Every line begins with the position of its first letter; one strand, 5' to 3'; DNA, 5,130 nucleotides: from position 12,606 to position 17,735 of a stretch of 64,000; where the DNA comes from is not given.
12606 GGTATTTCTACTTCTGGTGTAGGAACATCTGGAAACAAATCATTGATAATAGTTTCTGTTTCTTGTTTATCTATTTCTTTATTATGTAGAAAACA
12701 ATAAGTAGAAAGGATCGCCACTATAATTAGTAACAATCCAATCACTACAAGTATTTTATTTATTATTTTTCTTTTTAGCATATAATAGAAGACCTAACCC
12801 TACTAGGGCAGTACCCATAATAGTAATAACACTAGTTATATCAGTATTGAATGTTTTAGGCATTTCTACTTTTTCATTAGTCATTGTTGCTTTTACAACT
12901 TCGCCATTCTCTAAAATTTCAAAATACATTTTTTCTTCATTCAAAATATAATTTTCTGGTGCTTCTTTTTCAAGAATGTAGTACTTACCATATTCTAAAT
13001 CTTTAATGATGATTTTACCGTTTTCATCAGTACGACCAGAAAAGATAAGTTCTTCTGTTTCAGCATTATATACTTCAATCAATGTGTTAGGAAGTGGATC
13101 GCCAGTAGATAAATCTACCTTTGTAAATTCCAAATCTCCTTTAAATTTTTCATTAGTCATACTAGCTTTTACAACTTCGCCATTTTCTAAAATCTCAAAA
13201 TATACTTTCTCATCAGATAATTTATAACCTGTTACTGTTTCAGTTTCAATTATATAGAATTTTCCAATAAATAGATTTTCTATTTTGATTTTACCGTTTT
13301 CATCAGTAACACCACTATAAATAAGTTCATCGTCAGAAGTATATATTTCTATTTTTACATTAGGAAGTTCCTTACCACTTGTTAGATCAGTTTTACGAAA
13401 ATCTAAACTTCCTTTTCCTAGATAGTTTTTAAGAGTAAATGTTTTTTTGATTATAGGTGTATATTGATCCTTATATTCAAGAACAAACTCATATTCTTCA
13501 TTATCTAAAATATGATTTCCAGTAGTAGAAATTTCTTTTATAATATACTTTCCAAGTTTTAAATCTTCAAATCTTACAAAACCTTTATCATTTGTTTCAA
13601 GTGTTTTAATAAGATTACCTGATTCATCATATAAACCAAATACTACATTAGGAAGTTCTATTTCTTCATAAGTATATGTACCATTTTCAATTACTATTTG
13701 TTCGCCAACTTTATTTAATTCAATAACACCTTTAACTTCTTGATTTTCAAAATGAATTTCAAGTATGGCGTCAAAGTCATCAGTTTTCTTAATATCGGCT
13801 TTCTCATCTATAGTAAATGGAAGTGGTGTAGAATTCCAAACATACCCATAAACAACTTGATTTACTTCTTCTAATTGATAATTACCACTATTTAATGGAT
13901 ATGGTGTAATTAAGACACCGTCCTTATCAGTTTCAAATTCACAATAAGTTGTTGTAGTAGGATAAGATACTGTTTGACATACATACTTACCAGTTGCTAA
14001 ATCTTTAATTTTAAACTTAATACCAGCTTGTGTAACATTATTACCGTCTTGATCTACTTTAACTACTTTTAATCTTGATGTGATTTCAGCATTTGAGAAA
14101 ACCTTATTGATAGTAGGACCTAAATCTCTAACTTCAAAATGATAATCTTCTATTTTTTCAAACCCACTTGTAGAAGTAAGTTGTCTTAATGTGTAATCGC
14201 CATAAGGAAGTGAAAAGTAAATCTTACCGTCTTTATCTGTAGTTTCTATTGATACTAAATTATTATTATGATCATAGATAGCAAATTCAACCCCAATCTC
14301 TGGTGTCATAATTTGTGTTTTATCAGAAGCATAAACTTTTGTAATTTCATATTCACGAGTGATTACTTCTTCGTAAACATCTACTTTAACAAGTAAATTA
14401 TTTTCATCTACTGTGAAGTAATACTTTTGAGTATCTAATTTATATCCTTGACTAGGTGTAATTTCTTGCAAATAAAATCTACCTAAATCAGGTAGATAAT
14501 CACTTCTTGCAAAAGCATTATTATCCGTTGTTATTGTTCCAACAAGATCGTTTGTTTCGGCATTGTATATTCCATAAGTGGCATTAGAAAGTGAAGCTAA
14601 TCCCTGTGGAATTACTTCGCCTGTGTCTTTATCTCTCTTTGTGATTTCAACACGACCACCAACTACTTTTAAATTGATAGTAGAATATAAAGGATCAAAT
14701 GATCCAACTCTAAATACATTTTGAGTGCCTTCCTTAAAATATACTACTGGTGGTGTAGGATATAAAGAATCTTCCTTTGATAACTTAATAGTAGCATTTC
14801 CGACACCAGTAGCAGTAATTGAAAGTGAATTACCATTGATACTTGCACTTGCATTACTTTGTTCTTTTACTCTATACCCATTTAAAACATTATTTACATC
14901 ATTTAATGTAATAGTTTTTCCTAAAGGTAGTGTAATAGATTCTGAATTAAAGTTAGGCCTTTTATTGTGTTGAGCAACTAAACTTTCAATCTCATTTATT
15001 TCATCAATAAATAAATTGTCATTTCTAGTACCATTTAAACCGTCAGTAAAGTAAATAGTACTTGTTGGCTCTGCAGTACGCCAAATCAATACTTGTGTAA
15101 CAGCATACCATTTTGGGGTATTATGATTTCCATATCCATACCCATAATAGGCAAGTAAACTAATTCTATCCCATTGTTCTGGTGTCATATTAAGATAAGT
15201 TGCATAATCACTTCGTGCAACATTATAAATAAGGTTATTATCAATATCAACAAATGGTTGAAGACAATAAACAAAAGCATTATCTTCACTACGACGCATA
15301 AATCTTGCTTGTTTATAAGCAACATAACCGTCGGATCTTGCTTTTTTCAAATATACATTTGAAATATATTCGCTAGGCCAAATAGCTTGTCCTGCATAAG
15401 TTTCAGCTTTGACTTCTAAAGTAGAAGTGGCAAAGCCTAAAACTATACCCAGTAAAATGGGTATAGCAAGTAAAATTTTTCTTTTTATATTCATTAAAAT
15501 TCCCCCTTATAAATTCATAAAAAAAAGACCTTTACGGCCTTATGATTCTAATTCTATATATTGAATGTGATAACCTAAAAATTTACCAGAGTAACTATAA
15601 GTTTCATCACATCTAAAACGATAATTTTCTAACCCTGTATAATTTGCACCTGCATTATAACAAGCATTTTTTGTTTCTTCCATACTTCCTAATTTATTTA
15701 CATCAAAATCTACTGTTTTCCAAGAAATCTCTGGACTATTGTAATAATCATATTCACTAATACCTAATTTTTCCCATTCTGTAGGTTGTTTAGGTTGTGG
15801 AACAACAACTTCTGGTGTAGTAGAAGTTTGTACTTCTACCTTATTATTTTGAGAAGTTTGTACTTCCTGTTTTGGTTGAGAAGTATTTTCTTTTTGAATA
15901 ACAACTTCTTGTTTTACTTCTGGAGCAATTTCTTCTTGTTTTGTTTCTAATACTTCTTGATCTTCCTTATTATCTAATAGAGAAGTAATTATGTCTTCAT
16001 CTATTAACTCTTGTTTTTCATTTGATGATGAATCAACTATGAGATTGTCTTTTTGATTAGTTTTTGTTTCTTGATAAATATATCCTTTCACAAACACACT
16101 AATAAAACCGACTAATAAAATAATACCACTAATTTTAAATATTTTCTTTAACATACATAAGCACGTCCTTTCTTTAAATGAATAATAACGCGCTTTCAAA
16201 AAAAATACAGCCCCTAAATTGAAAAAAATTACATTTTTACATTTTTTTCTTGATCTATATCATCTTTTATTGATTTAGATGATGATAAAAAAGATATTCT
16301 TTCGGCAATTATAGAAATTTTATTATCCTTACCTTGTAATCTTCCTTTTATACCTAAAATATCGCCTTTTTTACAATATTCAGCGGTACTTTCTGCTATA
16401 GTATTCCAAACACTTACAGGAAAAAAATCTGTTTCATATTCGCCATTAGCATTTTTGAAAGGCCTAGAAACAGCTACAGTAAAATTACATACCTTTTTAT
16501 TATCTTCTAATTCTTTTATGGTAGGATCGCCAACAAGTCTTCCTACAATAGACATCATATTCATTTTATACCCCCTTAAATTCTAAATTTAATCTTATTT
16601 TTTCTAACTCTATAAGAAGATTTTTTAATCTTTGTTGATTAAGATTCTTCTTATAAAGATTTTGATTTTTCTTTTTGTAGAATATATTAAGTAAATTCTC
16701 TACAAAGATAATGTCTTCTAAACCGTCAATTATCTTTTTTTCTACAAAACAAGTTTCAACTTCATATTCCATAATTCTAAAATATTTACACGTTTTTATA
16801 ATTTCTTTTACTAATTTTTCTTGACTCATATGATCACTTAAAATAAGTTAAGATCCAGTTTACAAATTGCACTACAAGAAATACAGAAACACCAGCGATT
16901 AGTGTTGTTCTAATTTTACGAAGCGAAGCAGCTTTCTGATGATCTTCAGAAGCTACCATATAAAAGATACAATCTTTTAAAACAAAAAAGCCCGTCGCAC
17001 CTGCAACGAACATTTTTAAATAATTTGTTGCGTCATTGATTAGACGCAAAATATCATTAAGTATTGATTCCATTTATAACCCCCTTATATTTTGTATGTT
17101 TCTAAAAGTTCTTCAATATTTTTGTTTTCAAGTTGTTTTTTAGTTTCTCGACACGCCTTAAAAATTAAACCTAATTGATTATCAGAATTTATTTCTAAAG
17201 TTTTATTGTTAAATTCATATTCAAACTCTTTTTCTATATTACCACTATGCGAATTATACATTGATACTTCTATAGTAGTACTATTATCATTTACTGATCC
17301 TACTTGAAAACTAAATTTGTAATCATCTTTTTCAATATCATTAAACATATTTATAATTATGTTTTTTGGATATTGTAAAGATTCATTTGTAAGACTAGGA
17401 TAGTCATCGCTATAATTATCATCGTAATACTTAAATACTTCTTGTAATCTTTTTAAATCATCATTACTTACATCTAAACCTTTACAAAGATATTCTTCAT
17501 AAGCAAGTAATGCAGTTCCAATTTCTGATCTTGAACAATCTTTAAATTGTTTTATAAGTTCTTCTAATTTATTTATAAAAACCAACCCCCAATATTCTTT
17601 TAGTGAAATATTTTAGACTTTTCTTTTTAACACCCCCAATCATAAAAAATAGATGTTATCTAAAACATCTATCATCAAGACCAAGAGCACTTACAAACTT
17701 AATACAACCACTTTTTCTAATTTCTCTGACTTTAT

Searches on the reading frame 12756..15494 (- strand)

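Call 8: search_protein_families(library=pfam, proteins=[window:12756-15494:-], max_evalue=0.01)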
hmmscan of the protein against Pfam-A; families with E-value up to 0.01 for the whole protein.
window:12756-15494:- (912 aa): 10 families
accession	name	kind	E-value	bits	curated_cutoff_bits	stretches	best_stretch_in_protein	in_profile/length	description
PF17802.7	SpaA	-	4e-80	264.5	23.1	6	786-875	1-91/91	Prealbumin-like fold domain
PF11974.14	bMG3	-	4.1e-19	68.9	34.9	2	691-740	9-58/103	Bacterial alpha-2-macroglobulin MG3 domain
PF17210.9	SdrD_B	-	5.7e-13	49.5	29.7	2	604-659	14-69/112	SdrD B-like domain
PF13620.12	CarboxypepD_reg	-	1e-11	45.5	32.3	0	796-839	9-51/82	Carboxypeptidase regulatory-like domain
PF08341.16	TED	-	9.7e-06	26.4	22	1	75-158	2-78/102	Thioester domain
PF20098.4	DUF6488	-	0.0014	19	27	0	744-781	77-109/110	Family of unknown function (DUF6488)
PF17936.7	Big_6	-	0.0041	17.8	27.6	0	705-738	17-50/83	Bacterial Ig domain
PF02369.22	Big_1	-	0.0074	16.8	34.9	0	706-738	29-64/93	Bacterial Ig-like domain (group 1)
PF10794.15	DUF2606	-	0.0076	16.4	25.4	0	817-841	83-107/134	Protein of unknown function (DUF2606)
PF09430.16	EMC7_beta-sandw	-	0.0092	16.6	26.6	0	803-847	9-49/122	ER membrane protein complex subunit 7, beta-sandwich domain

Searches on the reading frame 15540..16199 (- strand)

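Call 8: search_protein_families(library=pfam, proteins=[window:15540-16199:-], max_evalue=0.01)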
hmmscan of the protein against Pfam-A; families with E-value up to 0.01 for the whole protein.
window:15540-16199:- (219 aa): 0 families

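Call 11: search_protein_families(library=ncbifam, proteins=[window:15540-16199:-], max_evalue=1)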
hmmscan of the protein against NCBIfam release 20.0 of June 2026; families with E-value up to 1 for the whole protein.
window:15540-16199:- (219 aa): 3 families
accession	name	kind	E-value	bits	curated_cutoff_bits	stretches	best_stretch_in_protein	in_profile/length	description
TIGR04526.1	predic_Ig_block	subfamily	0.001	18.1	150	1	19-141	6-123/693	putative immunoglobulin-blocking virulence protein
NF011512.0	PRK14950.1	equivalog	0.027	13.6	593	1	83-193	394-501/585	DNA polymerase III subunits gamma and tau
NF038340.1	SAR2788_fam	subfamily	0.33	10.7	50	1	23-122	4-106/177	SAR2788 family putative toxin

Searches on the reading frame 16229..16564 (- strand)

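Call 8: search_protein_families(library=pfam, proteins=[window:16229-16564:-], max_evalue=0.01)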
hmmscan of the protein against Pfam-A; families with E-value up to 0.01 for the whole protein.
window:16229-16564:- (111 aa): 2 families
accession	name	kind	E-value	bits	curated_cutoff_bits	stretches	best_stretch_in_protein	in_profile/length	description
PF00436.31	SSB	-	7.7e-22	77.8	26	1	1-78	1-80/104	Single-strand binding protein family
PF01336.31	tRNA_anti-codon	-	3.5e-05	24.1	27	1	45-91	26-73/75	OB-fold nucleic acid binding domain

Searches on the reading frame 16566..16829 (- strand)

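Call 8: search_protein_families(library=pfam, proteins=[window:16566-16829:-], max_evalue=0.01)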
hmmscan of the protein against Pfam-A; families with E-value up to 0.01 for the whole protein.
window:16566-16829:- (87 aa): 0 families

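Call 11: search_protein_families(library=ncbifam, proteins=[window:16566-16829:-], max_evalue=1)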
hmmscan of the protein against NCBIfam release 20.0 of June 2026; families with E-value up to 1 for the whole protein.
window:16566-16829:- (87 aa): 0 families

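Call 49: search_protein_families(library=phrogs, proteins=[window:16566-16829:-], max_evalue=0.01)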
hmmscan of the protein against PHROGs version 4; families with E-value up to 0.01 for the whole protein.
window:16566-16829:- (87 aa): 1 family
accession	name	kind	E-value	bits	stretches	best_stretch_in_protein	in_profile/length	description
phrog_6502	-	unknown function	0.0091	17.2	1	8-76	14-81/91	-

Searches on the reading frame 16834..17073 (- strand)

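Call 8: search_protein_families(library=pfam, proteins=[window:16834-17073:-], max_evalue=0.01)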
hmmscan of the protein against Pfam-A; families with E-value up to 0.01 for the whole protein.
window:16834-17073:- (79 aa): 1 family
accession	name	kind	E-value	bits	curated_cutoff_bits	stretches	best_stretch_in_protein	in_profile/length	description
PF18895.5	T4SS_pilin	-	0.0014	19.1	26.6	1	10-74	7-71/71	Type IV secretion system pilin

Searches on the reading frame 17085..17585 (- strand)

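Call 8: search_protein_families(library=pfam, proteins=[window:17085-17585:-], max_evalue=0.01)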
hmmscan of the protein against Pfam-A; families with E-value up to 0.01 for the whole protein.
window:17085-17585:- (166 aa): 0 families

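Call 11: search_protein_families(library=ncbifam, proteins=[window:17085-17585:-], max_evalue=1)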
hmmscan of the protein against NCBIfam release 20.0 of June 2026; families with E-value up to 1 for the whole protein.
window:17085-17585:- (166 aa): 1 family
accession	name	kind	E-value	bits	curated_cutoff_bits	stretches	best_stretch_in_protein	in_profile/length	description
NF052664.1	HP0135_fam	equivalog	0.13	12.4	85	1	140-152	11-23/43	HP0135 family lipoprotein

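Call 49: search_protein_families(library=phrogs, proteins=[window:17085-17585:-], max_evalue=0.01)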
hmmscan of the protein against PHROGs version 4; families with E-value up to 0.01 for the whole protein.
window:17085-17585:- (166 aa): 0 families
